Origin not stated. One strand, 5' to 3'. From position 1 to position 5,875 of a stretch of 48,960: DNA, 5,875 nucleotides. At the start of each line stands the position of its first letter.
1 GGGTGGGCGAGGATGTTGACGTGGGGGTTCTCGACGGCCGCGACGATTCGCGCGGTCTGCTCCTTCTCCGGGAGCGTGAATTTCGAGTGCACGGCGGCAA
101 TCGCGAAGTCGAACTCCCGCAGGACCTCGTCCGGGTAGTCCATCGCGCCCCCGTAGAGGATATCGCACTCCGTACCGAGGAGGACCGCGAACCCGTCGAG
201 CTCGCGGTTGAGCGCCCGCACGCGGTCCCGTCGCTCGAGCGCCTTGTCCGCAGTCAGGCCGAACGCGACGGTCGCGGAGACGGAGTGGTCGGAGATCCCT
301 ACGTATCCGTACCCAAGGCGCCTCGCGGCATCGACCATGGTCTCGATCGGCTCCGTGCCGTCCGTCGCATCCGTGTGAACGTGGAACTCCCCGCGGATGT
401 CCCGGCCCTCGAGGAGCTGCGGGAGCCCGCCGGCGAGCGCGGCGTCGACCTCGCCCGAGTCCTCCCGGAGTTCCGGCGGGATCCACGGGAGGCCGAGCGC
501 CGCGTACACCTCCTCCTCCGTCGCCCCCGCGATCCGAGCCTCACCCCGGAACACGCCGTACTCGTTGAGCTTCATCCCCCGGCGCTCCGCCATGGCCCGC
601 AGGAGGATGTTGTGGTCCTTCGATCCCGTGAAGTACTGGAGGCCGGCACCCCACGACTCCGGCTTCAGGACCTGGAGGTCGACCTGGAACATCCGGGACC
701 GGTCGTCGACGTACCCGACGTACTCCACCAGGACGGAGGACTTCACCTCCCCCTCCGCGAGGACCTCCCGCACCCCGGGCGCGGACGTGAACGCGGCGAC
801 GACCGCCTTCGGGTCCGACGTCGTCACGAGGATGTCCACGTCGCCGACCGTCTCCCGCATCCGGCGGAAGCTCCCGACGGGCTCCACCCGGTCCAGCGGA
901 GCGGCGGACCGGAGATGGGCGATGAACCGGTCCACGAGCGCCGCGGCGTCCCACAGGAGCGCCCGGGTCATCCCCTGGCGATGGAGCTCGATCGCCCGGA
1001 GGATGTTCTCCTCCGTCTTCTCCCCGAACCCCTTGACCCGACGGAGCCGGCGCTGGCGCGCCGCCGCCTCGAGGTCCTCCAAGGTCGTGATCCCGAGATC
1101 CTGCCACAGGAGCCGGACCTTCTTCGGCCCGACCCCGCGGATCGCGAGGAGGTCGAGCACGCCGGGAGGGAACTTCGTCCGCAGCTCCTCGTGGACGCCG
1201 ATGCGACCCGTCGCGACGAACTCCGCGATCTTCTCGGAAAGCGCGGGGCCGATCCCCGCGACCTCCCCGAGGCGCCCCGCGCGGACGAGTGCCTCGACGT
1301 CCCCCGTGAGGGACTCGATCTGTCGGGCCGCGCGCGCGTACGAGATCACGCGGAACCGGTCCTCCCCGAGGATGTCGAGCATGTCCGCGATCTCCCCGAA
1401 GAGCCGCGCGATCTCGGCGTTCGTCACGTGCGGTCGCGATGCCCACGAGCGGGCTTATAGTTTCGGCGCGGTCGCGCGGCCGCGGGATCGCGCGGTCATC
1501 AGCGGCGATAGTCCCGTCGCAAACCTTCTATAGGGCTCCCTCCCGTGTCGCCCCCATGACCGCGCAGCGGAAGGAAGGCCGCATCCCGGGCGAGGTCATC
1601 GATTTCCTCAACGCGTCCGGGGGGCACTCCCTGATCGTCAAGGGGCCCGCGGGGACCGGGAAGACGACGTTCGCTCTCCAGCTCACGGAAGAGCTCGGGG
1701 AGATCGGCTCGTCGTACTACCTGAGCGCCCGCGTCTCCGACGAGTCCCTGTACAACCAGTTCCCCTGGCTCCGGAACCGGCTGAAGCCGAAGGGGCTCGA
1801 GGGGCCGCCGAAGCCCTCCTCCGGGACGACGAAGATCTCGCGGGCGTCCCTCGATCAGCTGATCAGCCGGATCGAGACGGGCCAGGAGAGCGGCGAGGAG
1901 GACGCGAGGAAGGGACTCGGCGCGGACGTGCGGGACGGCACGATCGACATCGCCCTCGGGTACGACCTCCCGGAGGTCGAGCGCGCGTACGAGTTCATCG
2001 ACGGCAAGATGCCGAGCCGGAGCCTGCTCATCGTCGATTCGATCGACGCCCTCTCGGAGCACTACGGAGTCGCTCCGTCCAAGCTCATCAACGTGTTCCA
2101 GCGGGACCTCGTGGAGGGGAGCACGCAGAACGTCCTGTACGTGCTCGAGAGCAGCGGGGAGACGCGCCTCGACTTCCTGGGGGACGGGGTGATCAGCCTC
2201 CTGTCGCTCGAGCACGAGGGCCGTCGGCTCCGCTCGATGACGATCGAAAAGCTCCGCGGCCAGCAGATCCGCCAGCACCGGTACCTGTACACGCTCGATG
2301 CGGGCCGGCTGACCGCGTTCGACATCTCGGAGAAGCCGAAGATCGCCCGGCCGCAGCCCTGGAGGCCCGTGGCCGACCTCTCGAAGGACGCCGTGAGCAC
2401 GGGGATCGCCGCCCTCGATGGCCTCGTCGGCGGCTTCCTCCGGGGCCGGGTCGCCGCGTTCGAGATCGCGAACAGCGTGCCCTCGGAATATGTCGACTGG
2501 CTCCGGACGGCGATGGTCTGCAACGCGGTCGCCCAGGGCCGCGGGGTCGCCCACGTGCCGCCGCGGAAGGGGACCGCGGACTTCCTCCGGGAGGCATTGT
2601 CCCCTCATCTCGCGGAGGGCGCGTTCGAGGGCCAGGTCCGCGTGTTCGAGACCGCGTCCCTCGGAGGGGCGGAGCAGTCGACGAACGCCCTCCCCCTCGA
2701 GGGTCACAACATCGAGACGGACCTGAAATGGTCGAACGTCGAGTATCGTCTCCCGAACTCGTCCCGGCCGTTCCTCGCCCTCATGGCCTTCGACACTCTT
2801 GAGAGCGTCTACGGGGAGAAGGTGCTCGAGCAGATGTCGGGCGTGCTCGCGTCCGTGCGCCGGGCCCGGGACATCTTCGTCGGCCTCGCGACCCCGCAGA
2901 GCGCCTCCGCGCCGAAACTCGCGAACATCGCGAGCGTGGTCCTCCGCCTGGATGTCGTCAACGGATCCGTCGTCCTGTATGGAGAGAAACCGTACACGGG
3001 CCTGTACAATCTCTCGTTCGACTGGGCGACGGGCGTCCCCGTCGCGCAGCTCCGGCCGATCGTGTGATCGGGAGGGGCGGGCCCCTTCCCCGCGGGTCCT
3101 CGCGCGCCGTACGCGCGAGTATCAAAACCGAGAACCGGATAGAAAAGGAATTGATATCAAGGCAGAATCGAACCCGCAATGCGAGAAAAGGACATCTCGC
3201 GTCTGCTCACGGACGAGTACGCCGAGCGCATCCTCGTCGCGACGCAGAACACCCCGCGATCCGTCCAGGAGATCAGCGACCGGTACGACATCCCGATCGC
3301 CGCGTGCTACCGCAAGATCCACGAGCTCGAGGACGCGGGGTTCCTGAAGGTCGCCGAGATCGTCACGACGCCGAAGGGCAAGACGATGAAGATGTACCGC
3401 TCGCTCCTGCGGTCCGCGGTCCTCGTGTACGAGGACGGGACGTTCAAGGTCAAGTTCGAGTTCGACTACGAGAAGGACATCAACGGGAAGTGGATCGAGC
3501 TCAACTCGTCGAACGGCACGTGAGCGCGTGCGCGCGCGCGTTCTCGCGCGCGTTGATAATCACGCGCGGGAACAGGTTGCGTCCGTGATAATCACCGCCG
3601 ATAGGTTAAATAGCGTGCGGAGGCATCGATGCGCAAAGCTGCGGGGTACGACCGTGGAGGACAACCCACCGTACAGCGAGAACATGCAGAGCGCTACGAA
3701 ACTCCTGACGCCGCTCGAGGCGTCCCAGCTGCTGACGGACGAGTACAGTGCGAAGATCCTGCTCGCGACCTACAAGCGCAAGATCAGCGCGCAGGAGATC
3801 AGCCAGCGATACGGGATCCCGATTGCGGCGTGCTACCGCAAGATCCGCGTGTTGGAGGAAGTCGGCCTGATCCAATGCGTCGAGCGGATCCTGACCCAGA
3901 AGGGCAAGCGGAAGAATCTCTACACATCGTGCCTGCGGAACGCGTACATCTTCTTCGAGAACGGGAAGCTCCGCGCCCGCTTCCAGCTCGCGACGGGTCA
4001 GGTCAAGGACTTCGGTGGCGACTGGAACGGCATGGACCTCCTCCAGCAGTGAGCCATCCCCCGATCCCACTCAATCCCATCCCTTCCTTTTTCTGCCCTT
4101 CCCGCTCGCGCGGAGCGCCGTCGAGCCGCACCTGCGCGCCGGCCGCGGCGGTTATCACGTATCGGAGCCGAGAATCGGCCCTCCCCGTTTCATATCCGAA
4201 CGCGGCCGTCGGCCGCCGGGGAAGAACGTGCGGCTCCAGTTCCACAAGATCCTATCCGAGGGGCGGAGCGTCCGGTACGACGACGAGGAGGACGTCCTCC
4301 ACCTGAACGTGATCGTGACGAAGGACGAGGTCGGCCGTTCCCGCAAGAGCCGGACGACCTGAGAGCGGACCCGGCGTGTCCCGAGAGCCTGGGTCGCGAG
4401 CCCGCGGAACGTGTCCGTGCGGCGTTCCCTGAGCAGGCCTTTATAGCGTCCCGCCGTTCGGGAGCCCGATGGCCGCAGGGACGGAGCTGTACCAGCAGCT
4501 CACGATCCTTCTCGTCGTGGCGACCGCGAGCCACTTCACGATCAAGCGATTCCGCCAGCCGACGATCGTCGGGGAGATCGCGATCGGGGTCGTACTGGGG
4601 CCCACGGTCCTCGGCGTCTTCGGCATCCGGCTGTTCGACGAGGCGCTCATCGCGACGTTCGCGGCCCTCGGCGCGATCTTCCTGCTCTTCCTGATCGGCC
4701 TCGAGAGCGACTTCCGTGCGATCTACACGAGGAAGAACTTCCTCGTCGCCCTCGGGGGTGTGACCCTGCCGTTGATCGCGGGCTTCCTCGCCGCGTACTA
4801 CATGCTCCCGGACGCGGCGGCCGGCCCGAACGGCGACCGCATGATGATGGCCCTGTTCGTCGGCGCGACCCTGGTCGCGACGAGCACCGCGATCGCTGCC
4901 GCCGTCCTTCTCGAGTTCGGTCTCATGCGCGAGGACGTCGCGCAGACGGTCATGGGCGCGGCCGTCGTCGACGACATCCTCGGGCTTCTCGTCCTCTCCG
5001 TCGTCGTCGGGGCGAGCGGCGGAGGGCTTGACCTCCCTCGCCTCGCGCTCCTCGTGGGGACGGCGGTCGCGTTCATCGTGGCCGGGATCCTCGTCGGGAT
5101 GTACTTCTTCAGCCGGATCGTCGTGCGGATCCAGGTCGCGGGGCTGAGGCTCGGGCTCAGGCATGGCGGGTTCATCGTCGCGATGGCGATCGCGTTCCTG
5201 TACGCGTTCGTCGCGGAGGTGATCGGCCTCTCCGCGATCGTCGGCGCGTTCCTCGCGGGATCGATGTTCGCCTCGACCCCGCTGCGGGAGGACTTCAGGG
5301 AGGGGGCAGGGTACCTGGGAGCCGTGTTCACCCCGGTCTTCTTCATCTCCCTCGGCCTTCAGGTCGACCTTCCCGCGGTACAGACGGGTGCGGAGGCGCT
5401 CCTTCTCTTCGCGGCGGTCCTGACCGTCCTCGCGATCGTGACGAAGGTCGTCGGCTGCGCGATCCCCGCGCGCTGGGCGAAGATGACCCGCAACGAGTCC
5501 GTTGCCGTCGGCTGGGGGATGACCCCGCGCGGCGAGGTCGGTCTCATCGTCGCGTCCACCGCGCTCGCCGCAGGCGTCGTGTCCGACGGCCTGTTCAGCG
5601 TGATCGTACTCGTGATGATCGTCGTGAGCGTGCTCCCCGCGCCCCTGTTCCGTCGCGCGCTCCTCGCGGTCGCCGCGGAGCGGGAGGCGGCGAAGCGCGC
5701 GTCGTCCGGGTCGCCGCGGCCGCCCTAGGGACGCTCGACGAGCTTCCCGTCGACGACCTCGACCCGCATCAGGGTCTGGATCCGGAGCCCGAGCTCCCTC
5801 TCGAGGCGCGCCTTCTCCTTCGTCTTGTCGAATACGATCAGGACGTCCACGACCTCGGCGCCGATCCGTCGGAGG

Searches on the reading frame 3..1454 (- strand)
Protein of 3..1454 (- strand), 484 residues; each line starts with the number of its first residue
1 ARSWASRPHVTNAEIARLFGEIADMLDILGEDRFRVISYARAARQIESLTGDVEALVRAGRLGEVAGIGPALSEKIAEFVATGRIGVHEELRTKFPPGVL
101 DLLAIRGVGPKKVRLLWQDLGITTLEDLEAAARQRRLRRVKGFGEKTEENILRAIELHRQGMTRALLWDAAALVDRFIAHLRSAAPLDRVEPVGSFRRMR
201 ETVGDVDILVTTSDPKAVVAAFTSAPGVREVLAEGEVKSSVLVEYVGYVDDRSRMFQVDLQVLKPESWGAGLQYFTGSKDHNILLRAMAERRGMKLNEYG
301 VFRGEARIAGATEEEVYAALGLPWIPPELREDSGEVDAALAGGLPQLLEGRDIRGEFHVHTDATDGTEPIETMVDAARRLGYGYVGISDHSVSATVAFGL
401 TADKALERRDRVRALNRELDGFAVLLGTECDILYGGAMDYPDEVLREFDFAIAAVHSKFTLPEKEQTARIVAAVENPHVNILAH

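Call 60: search_protein_families(library=ncbifam, proteins=[window:3-1454:-], max_evalue=0.00001)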
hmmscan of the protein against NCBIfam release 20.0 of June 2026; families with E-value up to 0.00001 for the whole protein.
window:3-1454:- (484 aa): 4 families
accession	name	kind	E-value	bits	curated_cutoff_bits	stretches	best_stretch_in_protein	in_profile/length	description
NF006375.0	PRK08609.1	equivalog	6.5e-111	371.7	426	1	11-484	3-466/571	DNA polymerase/3'-5' exonuclease PolX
NF005928.0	PRK07945.1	equivalog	1.1e-45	156.5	250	1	351-484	96-229/337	PHP domain-containing protein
NF006251.0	PRK08392.1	equivalog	7.4e-11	41.9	212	1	357-484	4-124/216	hypothetical protein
NF006702.0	PRK09248.1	domain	2e-10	40.6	264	1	356-484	6-132/246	PHP domain-containing protein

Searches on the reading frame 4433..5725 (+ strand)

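Call 60: search_protein_families(library=ncbifam, proteins=[window:4433-5725:+], max_evalue=0.00001)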
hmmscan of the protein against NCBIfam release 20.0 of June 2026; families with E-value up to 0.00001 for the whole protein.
window:4433-5725:+ (431 aa): 4 families
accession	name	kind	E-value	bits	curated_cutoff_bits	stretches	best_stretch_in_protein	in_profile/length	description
TIGR00932.1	2a37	subfamily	2.1e-40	139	238.3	1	29-312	3-275/275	monovalent cation:proton antiporter-2 (CPA2) family protein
NF002973.0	PRK03659.1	equivalog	5.4e-20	71.5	804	1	17-411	4-377/602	glutathione-regulated potassium-efflux system protein KefB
NF045626.1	FeTrans_MagA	equivalog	6.7e-20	71.4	700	1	24-406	12-373/386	iron transporter MagA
NF002924.0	PRK03562.1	equivalog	2e-17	62.9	752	1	36-417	23-386/623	glutathione-regulated potassium-efflux system protein KefC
